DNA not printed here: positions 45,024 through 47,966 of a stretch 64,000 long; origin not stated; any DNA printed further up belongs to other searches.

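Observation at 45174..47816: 880-aa secreted protein with disordered Thr/Arg-rich N-terminal region and a >40-Cys domain of unknown family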

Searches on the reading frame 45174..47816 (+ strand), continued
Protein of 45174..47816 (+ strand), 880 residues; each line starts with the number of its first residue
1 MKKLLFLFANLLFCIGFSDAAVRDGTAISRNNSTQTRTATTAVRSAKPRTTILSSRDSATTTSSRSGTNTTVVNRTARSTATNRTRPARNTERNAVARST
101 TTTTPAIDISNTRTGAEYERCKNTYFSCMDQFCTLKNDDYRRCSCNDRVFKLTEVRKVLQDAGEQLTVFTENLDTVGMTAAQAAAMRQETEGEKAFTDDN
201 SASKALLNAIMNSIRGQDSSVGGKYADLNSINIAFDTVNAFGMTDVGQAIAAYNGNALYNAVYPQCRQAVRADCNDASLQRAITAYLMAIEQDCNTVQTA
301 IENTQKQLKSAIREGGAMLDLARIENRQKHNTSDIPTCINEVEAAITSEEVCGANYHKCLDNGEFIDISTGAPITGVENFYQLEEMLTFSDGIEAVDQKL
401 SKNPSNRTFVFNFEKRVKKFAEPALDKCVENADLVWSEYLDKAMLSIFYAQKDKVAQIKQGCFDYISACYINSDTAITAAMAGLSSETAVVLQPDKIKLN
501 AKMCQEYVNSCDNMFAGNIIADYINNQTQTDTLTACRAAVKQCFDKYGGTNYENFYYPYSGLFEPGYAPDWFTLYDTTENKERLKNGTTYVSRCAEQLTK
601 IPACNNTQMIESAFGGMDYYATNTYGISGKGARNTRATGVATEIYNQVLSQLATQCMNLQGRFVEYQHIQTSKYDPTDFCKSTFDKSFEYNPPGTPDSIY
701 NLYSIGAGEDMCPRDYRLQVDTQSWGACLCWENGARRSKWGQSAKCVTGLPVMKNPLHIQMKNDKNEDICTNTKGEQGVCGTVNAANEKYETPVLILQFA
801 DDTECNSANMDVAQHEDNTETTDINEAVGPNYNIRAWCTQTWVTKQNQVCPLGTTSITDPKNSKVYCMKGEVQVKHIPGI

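Call 38: list_cluster_members(proteins=[P0162, P0167, P0170, P0172, P0179, P0195, P0212, P0225, P0239, P0264])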
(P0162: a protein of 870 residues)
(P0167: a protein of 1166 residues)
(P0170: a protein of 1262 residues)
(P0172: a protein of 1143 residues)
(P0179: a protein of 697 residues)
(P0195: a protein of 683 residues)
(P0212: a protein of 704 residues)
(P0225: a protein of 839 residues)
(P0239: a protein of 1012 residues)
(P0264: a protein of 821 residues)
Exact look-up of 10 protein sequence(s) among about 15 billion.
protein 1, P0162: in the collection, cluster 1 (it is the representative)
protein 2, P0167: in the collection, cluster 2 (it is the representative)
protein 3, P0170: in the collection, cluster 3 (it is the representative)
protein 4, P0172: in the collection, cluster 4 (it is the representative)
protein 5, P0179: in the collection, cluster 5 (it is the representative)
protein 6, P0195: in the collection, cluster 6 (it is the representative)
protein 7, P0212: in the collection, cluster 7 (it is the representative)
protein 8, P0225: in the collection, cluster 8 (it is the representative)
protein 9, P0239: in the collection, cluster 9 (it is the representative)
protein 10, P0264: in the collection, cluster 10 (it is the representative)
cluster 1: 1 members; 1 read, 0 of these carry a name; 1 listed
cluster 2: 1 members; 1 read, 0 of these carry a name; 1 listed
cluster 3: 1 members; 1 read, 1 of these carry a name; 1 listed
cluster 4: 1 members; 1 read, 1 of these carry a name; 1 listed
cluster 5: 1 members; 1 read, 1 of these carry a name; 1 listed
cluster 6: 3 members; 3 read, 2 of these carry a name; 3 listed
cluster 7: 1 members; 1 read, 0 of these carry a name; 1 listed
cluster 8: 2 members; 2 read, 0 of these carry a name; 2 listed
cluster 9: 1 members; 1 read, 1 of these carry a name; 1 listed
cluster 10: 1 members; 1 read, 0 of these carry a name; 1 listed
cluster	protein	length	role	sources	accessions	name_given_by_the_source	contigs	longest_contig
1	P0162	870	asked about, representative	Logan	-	-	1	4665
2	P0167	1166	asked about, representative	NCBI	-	-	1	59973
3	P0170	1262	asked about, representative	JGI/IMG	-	hypothetical protein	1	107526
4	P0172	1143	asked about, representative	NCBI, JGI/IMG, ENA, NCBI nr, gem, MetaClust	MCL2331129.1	MAG: hypothetical protein FWC61_01125 [Proteobacteria bacterium] | hypothetical protein [Pseudomonadota bacterium] | \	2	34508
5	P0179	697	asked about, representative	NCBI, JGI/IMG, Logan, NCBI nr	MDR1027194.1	MAG: hypothetical protein LBL46_02145 [Rickettsiales bacterium] | hypothetical protein | hypothetical protein [Rickettsiales bacterium]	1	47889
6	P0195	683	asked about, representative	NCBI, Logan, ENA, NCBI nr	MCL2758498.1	MAG: hypothetical protein FWE64_04250 [Alphaproteobacteria bacterium] | hypothetical protein [Alphaproteobacteria bacterium]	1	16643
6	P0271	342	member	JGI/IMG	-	hypothetical protein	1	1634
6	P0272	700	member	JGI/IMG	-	-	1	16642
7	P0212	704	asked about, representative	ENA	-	-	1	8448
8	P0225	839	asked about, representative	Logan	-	-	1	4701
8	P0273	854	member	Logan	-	-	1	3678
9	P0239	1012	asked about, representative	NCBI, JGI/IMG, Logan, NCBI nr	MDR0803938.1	MAG: hypothetical protein LBO08_02515 [Rickettsiales bacterium] | hypothetical protein | hypothetical protein [Rickettsiales bacterium]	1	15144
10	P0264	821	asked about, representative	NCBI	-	-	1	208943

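Call 53: search_solved_structures(query=A1, max_evalue=5)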
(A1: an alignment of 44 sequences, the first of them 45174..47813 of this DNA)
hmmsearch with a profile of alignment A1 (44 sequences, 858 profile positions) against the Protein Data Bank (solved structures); distinct sequences matched with E-value up to 5: 1.
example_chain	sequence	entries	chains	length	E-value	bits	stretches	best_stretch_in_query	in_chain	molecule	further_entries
7d6y_B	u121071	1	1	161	1.6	10.2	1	194-251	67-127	VH Domain (1C5)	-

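Call 54: search_protein_families(library=phrogs, proteins=[window:45174-47816:+], max_evalue=1)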
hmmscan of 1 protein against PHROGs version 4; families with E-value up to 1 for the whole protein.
window:45174-47816:+ (880 aa): 0 families

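Call 55: search_protein_families(library=padloc, proteins=[window:45174-47816:+], max_evalue=1)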
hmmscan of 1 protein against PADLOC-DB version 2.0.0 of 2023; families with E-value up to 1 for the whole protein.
window:45174-47816:+ (880 aa): 0 families

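Call 56: search_protein_families(library=pfam, proteins=[L014:586-1332:+, L014:1852-2454:+, L014:2471-3442:-, L014:3448-4467:-, L014:5440-5838:-, L014:8909-10171:-, L014:10281-11333:+, L014:11595-12065:+, L014:12172-13752:+], max_evalue=0.001)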
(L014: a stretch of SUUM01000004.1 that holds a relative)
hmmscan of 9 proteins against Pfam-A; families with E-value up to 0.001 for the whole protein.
L014:586-1332:+ (248 aa): 1 family
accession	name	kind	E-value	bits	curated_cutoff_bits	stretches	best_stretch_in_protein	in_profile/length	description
PF04402.19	SIMPL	-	3.5e-18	67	25.2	1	42-220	1-169/205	Protein of unknown function (DUF541)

L014:1852-2454:+ (200 aa): 2 families
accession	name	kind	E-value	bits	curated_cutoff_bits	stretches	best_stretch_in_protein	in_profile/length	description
PF00239.26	Resolvase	-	6.9e-28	98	23.3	1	3-144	1-144/145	Resolvase, N terminal domain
PF13936.12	HTH_38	-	2.6e-05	24.3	27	0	167-196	14-43/44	Helix-turn-helix domain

L014:2471-3442:- (323 aa): 0 families

L014:3448-4467:- (339 aa): 0 families

L014:5440-5838:- (132 aa): 0 families

L014:8909-10171:- (420 aa): 4 families
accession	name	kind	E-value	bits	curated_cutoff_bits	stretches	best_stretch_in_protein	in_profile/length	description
PF00113.28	Enolase_C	-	4.2e-129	430.5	21.5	1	143-418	2-287/296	Enolase, C-terminal TIM barrel domain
PF03952.21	Enolase_N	-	1.2e-58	197.4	35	1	4-133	1-131/131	Enolase, N-terminal domain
PF13378.12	MR_MLE_C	-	7.4e-09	36.1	29.4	1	264-395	55-181/219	Enolase C-terminal domain-like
PF07476.17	MAAL_C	-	0.00047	19.9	27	1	281-388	113-221/249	Methylaspartate ammonia-lyase C-terminus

L014:10281-11333:+ (350 aa): 1 family
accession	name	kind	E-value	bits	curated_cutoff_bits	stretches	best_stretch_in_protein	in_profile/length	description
PF03797.25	Autotransporter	-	1.7e-06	28.4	26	1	82-329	14-254/255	Autotransporter beta-domain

L014:11595-12065:+ (156 aa): 1 family
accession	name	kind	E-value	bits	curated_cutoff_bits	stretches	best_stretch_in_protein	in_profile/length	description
PF01668.23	SmpB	-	2.6e-49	167.3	27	1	12-154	2-142/143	SmpB protein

L014:12172-13752:+ (526 aa): 1 family
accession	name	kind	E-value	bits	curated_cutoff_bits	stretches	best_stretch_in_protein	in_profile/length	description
PF00691.25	OmpA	-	3.7e-20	72.5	27.2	1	393-488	1-98/98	OmpA family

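Call 73: fold_search(model_id=the predicted structure, library=pdb)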
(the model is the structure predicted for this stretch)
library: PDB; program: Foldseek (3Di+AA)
matches with E <= 10: 60; with E <= 0.001: 0
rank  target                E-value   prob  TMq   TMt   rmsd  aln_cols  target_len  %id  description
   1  3kbt_A                9.0e-01  0.10  0.08  0.17  22.5       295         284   12  Crystal structure of the ankyrin binding domain of human erythroid beta spectrin (repeats 13-15) in complex with the s (released 2010-02-02)
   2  3kbu_B                1.1e+00  0.10  0.09  0.18  24.0       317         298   12  Crystal structure of the ankyrin binding domain of human erythroid beta spectrin (repeats 13-15) in complex with the s (released 2010-02-02)
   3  8tv0_A                1.3e+00  0.07  0.06  0.02  60.0       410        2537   15  XptA2 wild type (released 2023-09-27)
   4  7njk_d                1.3e+00  0.06  0.07  0.13  49.7       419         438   13  Mycobacterium smegmatis ATP synthase state 1a (released 2021-10-27)
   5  7abf_A4               1.8e+00  0.04  0.06  0.15  22.9       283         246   10  Human pre-Bact-1 spliceosome core structure (released 2020-12-09)
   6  5lki_A                2.1e+00  0.06  0.06  0.04  53.5       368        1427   13  Cryo-EM structure of the Tc toxin TcdA1 in its pore state (released 2016-08-31)
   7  8idc_E                2.2e+00  0.11  0.05  0.12  27.5       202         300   15  Cryo-EM structure of Mycobacterium tuberculosis FtsEX/RipC complex in peptidisc (released 2023-10-04)
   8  8tmc_D                2.5e+00  0.04  0.06  0.11  20.6       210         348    8  Cryo-EM structure of CorA in complex with conformation-specific synthetic antibody C12 and 20 mM MgCl2, State MG20-2 (released 2025-02-12)
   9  4k1p_F                2.6e+00  0.08  0.08  0.18  30.1       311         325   10  Structure of the NheA component of the Nhe toxin from Bacillus cereus (released 2013-09-18)
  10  9mlg_A                2.6e+00  0.04  0.06  0.03  58.9       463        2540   14  Xenorhabdus nematophilus XptA2 State 2, 1181insYWK1183, D1182T mutant (released 2025-01-15)
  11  6l7e_A                2.7e+00  0.04  0.06  0.02  60.9       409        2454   13  Toxin Complex TcdA1-TcdB1-TccC2 (released 2020-11-04)
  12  8fy3_A                2.9e+00  0.02  0.05  0.07  20.5       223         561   11  Structure of NOT1:NOT10:NOT11 module of the human CCR4-NOT complex (released 2023-07-26)
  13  6l7p_B                3.0e+00  0.04  0.05  0.09  23.2       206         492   11  cryo-EM structure of cyanobacteria NDH-1LdelV complex (released 2020-02-19)
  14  9fqr_EB               3.0e+00  0.03  0.05  0.12  42.8       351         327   15  96-nm repeat of axonemal doublet microtubules from bovine sperm (released 2025-03-26)
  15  2iub_F                3.2e+00  0.03  0.05  0.10  22.3       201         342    9  Crystal structure of a divalent metal ion transporter CorA at 2.9 A resolution. (released 2006-08-03)
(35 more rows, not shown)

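Call 76: find_encoding_contigs(protein=P0179, flank=10000, max_places=2)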
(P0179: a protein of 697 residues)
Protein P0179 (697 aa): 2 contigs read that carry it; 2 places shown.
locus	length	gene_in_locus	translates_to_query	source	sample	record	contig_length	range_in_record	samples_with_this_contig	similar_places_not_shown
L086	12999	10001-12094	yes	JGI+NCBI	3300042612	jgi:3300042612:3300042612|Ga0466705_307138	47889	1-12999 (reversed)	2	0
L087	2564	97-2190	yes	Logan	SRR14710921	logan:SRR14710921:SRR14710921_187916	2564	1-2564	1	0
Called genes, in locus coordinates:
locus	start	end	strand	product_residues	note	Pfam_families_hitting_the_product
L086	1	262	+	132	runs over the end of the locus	-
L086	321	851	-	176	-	PF13505:OMP_b-brl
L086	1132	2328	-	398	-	PF02618:YceG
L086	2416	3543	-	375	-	PF00712:DNA_pol3_beta, PF02767:DNA_pol3_beta_2, PF02768:DNA_pol3_beta_3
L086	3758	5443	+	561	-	PF00999:Na_H_Exchanger, PF02254:TrkA_N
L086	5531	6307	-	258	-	PF00448:SRP54, PF13604:AAA_30 (faint)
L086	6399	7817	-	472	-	PF13623:SurA_N_2, PF13624:SurA_N_3, PF13145:Rotamase_2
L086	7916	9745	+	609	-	PF00004:AAA, PF23902:AAA_lid_PRS2_C (weak), PF17862:AAA_lid_3, PF01434:Peptidase_M41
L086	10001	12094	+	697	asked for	-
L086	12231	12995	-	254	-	PF17759:tRNA_synthFbeta, PF03147:FDX-ACB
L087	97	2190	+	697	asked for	-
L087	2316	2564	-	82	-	?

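Call 77: find_encoding_contigs(protein=P0264, flank=10000, max_places=2)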
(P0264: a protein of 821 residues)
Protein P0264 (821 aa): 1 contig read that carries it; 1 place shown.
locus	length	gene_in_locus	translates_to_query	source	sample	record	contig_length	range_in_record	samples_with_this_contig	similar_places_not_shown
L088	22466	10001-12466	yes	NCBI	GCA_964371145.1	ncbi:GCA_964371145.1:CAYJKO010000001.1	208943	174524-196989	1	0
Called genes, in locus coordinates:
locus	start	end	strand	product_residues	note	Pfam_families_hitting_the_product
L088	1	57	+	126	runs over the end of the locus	PF13279:4HBT_2, PF03061:4HBT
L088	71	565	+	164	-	PF01618:MotA_ExbB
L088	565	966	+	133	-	PF02472:ExbD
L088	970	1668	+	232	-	-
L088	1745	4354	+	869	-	PF07517:SecA_DEAD, PF00270:DEAD (weak), PF01043:SecA_PP_bind, PF21090:P-loop_SecA, PF07516:SecA_SW, PF02810:SEC-C (weak)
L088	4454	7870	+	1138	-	PF02811:PHP, PF07733:DNA_pol3_alpha, PF17657:DNA_pol3_finger, PF14579:HHH_6, PF01336:tRNA_anti-codon (weak)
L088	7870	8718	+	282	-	PF01795:Methyltransf_5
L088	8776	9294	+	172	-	-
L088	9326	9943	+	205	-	-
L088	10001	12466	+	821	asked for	-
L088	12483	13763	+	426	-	-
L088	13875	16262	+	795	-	-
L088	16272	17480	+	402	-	-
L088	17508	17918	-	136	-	PF01381:HTH_3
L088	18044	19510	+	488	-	PF01676:Metalloenzyme, PF06415:iPGM_N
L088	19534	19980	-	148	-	PF00383:dCMP_cyt_deam_1, PF14437:MafB19-deam, PF14439:Bd3614-deam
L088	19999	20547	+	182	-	PF03602:Cons_hypoth95, PF02086:MethyltransfD12 (faint), PF05175:MTS (weak), PF13649:Methyltransf_25 (weak)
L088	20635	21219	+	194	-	PF01386:Ribosomal_L25p, PF14693:Ribosomal_TL5_C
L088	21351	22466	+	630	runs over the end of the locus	PF00012:HSP70, PF06723:MreB_Mbl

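Call 79: search_protein_families(library=pfam, proteins=[L088:12483-13763:+, L088:16272-17480:+, L088:8776-9294:+, L088:9326-9943:+], max_evalue=0.01)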
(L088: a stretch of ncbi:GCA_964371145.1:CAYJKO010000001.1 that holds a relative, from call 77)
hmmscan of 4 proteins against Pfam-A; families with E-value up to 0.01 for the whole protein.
L088:12483-13763:+ (426 aa): 0 families

L088:16272-17480:+ (402 aa): 0 families

L088:8776-9294:+ (172 aa): 0 families

L088:9326-9943:+ (205 aa): 0 families
